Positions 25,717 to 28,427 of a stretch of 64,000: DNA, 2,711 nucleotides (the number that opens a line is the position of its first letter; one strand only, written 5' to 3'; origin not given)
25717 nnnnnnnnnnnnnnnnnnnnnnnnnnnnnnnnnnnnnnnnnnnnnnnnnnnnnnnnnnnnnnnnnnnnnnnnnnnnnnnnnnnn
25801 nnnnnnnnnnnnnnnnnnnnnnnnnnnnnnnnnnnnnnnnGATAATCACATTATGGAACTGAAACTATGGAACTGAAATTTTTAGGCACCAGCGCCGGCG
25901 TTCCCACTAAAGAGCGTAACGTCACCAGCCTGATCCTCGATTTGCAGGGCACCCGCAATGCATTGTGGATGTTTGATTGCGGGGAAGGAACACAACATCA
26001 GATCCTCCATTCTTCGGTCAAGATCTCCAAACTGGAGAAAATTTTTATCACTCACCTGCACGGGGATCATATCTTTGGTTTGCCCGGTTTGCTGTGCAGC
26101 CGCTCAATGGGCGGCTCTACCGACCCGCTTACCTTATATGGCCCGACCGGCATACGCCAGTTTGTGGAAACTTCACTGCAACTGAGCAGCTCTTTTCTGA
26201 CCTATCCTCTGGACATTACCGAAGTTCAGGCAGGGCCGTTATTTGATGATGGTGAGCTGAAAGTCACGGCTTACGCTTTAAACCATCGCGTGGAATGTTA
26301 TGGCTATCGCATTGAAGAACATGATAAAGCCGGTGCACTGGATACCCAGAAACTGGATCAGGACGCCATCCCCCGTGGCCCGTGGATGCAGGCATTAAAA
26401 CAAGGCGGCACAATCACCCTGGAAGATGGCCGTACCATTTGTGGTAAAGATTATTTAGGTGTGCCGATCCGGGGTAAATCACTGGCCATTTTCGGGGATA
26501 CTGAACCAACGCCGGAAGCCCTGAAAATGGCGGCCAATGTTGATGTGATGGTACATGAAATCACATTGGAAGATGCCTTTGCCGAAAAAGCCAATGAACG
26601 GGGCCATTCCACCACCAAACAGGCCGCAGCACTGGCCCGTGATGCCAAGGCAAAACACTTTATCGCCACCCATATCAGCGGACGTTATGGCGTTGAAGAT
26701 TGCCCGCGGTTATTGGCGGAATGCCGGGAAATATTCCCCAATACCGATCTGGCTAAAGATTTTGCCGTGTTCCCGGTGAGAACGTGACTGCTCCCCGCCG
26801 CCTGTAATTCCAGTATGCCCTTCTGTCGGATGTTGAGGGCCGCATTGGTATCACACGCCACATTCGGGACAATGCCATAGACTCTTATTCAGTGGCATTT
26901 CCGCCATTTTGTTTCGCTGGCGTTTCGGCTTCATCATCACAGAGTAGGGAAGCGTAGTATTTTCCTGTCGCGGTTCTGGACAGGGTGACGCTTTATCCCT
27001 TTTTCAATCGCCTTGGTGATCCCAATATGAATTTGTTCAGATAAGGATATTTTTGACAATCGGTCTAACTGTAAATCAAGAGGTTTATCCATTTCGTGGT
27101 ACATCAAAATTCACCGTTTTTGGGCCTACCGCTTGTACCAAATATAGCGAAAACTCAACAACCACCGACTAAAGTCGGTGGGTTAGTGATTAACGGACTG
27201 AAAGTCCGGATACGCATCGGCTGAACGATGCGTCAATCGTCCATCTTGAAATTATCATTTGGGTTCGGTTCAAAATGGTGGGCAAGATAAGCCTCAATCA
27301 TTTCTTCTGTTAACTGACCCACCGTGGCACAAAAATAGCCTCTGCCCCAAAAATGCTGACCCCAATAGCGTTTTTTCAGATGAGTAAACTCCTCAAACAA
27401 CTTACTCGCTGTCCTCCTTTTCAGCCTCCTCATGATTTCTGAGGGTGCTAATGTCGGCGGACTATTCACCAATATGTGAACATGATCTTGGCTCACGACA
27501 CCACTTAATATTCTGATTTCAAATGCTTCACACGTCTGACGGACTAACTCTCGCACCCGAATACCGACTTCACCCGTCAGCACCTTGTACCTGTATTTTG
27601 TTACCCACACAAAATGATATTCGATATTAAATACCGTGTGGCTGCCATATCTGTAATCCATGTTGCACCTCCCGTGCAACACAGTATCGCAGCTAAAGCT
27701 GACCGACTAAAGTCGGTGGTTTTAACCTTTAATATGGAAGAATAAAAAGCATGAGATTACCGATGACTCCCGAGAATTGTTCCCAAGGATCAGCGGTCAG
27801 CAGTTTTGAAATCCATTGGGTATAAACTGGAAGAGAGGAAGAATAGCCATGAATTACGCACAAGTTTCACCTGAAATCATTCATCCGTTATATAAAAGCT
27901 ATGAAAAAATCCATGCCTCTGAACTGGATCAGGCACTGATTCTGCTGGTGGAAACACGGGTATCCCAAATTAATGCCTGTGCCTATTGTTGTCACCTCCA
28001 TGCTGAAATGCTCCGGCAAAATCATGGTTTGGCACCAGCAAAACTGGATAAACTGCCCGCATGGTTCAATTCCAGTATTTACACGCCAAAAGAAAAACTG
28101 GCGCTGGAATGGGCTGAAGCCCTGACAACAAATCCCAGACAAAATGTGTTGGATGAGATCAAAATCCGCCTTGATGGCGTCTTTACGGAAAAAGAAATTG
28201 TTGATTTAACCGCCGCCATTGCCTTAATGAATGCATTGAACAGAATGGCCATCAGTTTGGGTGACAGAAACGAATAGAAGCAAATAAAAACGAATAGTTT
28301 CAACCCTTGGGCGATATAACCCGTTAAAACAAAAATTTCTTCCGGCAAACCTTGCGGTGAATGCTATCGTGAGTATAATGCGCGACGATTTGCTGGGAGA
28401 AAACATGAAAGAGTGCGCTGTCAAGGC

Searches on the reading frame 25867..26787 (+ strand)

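Call 58: search_protein_families(library=ncbifam, proteins=[window:25867-26787:+], max_evalue=1e-10)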
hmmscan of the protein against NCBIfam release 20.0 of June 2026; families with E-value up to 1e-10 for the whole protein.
window:25867-26787:+ (306 aa): 10 families
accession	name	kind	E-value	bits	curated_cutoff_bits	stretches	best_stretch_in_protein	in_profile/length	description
NF000800.0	PRK00055.1-1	equivalog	4.8e-153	508.6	398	1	1-304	1-305/305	ribonuclease Z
TIGR02649.1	true_RNase_BN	exception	1.7e-133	444.4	563.7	1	2-304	1-304/304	ribonuclease BN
TIGR02651.1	RNase_Z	equivalog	7.6e-104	347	292.95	1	2-302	1-300/302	ribonuclease Z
NF000801.0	PRK00055.1-3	equivalog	2.4e-90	302.7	252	1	1-304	2-303/307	ribonuclease Z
NF000805.0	PRK00055.2-3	equivalog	7.7e-51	173.2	416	1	2-292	5-287/307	ribonuclease Z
NF000804.0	PRK00055.2-1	equivalog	8.8e-45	153.1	402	1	2-304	5-299/306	ribonuclease Z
NF002558.0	PRK02126.1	subfamily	5.2e-35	121.1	315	1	211-296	250-338/345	ribonuclease Z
NF041257.1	GntH_guanitoxin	equivalog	3.7e-26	91.9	333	1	1-98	13-111/374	guanitoxin biosynthesis MBL fold metallo-hydrolase GntH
NF041851.1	cyc_nuc_deg_phdiest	equivalog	7.1e-19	68.2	400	0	1-153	1-154/253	cyclic nucleotide-degrading phosphodiesterase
NF000806.0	PRK00055.2-4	equivalog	4.3e-15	55.7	363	1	1-154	2-169/280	ribonuclease Z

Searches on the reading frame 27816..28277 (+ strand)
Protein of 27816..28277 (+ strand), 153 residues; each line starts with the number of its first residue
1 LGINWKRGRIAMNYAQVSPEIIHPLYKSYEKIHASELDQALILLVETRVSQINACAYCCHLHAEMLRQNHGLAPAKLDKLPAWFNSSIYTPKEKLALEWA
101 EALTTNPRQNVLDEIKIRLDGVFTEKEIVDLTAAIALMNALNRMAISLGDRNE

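Call 58: search_protein_families(library=ncbifam, proteins=[window:27816-28277:+], max_evalue=1e-10)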
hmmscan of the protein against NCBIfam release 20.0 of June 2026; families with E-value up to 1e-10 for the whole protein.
window:27816-28277:+ (153 aa): 3 families
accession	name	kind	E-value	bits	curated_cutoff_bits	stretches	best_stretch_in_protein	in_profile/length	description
NF053654.1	GroundWater_YciW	equivalog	6.4e-18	65.1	310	1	19-144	41-165/179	YciW-related (seleno)protein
TIGR01926.1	peroxid_rel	subfamily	1.2e-15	57.8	81.8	1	44-151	68-174/178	peroxidase-related enzyme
NF041238.1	AhpD_rel_CFYUT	equivalog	3.4e-12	46.3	175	1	30-149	211-332/357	alkylhydroperoxidase-related (seleno)protein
